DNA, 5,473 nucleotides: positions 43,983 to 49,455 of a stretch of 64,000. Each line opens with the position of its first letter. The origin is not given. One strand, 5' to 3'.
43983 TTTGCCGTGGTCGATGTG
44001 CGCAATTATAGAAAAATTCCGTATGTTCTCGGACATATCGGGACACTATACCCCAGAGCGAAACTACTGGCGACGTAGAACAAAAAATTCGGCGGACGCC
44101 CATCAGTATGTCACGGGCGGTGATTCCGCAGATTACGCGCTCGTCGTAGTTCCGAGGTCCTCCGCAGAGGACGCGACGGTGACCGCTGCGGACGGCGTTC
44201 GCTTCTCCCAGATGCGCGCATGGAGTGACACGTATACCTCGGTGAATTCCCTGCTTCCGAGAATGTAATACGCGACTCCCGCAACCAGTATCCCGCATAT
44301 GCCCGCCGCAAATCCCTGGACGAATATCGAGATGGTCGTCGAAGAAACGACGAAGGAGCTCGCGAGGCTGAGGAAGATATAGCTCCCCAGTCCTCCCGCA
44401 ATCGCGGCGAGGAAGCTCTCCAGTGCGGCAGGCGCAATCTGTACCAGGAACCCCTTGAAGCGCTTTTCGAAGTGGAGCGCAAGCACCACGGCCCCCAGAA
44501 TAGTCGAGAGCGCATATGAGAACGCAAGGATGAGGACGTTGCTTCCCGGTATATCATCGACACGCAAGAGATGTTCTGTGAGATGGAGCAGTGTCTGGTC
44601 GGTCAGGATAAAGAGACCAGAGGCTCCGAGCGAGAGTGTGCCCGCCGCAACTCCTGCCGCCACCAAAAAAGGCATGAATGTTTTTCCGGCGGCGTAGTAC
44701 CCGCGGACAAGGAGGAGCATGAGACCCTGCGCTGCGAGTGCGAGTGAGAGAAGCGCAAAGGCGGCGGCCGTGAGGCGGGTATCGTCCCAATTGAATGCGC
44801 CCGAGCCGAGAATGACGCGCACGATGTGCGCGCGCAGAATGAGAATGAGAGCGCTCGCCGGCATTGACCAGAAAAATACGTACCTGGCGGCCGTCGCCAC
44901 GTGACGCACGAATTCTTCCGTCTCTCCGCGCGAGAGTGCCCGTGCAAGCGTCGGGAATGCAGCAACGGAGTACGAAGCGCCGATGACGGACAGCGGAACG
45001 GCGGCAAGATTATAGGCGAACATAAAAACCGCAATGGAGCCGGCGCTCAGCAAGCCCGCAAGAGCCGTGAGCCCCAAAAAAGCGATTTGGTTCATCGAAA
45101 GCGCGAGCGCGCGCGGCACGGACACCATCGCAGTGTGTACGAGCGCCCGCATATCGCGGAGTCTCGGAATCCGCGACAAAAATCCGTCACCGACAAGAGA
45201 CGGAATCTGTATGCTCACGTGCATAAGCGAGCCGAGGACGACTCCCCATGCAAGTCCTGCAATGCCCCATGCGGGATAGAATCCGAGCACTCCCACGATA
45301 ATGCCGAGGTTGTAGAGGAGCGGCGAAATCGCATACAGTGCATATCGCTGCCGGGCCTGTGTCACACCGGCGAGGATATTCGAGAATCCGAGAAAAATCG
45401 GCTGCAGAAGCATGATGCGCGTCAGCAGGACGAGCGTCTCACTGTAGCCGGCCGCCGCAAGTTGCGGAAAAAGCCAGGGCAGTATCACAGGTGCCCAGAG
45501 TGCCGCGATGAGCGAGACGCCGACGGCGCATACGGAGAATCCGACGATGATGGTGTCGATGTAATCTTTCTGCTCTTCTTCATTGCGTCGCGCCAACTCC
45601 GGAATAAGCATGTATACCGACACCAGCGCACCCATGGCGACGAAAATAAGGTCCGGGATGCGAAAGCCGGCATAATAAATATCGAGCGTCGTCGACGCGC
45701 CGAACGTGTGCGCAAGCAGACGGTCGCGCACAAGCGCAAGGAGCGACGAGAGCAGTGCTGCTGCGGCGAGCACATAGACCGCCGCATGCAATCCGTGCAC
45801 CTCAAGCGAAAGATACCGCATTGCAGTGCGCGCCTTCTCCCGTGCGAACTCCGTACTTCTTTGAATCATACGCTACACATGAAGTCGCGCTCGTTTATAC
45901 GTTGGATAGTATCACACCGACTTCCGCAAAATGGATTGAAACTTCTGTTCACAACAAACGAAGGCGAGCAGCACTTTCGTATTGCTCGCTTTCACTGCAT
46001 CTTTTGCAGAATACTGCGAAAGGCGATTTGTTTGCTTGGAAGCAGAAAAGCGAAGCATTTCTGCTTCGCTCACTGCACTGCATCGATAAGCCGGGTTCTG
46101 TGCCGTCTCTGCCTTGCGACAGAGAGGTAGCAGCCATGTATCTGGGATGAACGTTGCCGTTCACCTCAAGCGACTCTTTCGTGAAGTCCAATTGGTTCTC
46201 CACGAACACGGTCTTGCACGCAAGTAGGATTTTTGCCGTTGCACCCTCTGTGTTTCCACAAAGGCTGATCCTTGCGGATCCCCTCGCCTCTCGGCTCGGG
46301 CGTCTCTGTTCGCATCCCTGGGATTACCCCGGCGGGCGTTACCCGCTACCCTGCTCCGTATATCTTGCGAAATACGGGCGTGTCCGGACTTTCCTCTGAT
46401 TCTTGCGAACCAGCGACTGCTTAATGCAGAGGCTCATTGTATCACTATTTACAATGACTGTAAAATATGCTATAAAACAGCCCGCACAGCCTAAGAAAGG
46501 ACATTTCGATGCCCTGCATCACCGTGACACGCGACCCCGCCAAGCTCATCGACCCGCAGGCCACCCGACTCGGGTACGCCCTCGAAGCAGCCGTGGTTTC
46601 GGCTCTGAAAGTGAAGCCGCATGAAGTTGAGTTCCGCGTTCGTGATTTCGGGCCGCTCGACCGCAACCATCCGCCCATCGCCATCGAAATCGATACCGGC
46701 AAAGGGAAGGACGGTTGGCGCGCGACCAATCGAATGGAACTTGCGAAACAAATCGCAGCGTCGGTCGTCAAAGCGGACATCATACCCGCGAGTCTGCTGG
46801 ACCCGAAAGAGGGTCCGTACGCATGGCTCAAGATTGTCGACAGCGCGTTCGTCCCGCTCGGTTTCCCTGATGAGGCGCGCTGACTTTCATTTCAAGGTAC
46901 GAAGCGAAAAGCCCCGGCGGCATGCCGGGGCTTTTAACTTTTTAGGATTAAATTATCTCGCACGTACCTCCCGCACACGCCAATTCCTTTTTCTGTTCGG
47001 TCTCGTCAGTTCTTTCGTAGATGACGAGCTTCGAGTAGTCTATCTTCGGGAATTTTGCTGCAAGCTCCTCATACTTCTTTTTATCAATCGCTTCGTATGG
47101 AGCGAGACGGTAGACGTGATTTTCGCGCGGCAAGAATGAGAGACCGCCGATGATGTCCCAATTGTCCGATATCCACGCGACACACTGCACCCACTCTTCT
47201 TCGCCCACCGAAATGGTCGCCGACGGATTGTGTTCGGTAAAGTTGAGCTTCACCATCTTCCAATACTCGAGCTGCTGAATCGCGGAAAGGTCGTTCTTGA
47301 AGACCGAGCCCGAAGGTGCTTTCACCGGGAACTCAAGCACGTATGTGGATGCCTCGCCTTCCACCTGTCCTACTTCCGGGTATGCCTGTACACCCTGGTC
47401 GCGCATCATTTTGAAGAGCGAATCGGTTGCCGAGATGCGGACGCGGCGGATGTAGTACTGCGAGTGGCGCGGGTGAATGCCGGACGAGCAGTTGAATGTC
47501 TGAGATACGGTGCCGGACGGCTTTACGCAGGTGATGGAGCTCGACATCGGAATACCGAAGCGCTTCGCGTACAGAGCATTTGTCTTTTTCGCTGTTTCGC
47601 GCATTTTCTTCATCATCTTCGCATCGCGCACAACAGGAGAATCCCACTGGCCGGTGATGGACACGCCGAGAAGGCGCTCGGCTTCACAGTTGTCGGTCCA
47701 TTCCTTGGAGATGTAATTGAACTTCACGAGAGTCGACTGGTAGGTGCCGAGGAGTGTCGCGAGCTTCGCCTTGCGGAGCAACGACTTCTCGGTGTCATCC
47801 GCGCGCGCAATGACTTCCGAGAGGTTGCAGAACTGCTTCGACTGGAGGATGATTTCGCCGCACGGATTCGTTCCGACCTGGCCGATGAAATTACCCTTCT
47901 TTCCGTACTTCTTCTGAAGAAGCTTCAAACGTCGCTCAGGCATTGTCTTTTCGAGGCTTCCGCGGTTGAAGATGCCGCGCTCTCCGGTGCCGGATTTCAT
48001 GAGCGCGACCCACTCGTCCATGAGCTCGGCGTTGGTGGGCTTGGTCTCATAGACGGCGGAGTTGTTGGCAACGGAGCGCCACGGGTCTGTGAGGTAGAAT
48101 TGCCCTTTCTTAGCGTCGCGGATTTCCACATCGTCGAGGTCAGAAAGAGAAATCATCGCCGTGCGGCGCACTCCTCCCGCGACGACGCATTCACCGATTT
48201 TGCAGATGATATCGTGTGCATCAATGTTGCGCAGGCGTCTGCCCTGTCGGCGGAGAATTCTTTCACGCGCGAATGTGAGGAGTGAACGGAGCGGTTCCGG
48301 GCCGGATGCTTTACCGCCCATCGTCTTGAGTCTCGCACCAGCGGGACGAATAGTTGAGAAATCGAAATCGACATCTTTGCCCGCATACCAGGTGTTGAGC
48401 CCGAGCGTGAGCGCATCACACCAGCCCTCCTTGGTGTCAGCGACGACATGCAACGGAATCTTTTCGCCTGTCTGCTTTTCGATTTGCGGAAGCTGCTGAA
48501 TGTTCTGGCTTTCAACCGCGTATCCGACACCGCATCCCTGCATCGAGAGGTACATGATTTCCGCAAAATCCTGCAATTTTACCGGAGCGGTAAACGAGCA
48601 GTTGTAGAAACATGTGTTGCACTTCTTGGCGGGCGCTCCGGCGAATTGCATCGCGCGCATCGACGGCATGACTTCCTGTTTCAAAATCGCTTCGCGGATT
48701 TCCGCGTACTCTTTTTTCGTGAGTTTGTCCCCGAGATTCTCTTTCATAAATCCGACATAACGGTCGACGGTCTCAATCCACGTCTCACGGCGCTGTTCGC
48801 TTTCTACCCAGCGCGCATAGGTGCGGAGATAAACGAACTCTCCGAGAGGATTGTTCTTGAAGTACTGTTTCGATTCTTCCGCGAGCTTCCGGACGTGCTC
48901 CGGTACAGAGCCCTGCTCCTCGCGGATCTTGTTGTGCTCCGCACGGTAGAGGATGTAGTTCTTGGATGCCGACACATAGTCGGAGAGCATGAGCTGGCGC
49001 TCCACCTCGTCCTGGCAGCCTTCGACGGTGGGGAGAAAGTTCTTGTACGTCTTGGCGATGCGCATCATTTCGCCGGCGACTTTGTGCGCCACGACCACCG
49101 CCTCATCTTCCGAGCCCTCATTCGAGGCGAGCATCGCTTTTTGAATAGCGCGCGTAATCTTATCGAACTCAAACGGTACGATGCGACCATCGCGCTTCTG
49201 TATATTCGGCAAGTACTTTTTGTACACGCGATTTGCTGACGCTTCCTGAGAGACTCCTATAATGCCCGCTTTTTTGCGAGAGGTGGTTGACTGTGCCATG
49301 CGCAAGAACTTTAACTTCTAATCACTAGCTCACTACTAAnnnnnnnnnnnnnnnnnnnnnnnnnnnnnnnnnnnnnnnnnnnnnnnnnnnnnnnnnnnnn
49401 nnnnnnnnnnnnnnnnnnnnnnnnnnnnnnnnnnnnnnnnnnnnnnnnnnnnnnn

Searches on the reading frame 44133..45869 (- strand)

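Call 41: search_protein_families(library=pfam, proteins=[window:44133-45869:-], max_evalue=0.00001)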
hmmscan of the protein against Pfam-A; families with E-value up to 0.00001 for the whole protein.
window:44133-45869:- (578 aa): 1 family
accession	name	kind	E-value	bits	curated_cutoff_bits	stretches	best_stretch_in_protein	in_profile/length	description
PF03023.19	MurJ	-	2.4e-52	178.5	27.4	1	52-513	1-447/451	Lipid II flippase MurJ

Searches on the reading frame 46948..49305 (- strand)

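Call 41: search_protein_families(library=pfam, proteins=[window:46948-49305:-], max_evalue=0.00001)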
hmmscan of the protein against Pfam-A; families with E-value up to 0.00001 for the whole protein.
window:46948-49305:- (785 aa): 4 families
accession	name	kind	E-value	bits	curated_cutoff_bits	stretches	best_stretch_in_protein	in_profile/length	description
PF03477.21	ATP-cone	-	5.3e-17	62.6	25.8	1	34-125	2-87/88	ATP cone domain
PF17975.6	RNR_Alpha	-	7.5e-12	46.1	26.4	1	137-204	5-69/101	Ribonucleotide reductase alpha domain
PF02867.20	Ribonuc_red_lgC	-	2e-07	30.5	23.9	0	589-639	381-435/523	Ribonucleotide reductase, barrel domain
PF21995.1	RNR-II_ins_dom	-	2.6e-07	31.3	27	1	284-343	35-100/107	B12-dependent ribonucleotide reductase, insertion domain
